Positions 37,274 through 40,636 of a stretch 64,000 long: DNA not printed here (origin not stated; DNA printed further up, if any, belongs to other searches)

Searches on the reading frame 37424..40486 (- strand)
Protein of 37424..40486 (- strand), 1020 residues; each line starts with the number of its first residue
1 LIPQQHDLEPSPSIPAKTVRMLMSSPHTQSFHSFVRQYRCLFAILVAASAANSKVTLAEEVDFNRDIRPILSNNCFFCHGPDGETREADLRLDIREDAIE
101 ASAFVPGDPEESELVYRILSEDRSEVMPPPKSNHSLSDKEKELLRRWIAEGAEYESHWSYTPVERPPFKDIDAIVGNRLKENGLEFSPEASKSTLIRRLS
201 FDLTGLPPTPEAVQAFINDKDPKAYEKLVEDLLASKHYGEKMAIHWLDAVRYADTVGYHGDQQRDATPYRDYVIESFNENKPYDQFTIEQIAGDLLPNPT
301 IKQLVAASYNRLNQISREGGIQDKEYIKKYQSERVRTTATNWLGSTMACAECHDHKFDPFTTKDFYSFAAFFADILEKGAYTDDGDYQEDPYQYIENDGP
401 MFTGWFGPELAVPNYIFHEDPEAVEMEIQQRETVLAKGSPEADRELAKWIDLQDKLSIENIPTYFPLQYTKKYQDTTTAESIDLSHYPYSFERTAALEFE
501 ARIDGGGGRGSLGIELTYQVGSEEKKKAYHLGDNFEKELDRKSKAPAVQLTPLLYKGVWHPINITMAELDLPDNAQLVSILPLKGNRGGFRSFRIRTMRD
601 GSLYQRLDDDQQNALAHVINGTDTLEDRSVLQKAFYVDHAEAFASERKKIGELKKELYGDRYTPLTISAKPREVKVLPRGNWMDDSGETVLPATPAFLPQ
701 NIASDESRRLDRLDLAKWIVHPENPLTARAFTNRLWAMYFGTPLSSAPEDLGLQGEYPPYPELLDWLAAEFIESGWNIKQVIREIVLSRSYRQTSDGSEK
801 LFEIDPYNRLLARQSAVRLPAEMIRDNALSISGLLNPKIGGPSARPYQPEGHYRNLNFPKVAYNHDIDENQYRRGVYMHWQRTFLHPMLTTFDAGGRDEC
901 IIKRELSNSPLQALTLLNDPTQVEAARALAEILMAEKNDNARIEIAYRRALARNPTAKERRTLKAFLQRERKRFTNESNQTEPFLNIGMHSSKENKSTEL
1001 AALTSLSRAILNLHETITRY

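Call 78: search_protein_families(library=pfam, proteins=[window:37424-40486:-], max_evalue=0.00001)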
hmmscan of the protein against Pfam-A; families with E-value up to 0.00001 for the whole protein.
window:37424-40486:- (1020 aa): 3 families
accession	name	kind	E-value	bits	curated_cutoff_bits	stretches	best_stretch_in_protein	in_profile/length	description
PF07587.16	PSD1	-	1.5e-92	309.9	28.5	1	711-967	1-244/244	Protein of unknown function (DUF1553)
PF07583.16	PSCyt2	-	1.3e-83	280.5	29.8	1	171-375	2-207/209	Protein of unknown function (DUF1549)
PF07635.16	PSCyt1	-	1.9e-16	60.8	22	1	75-130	1-58/59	Planctomycete cytochrome C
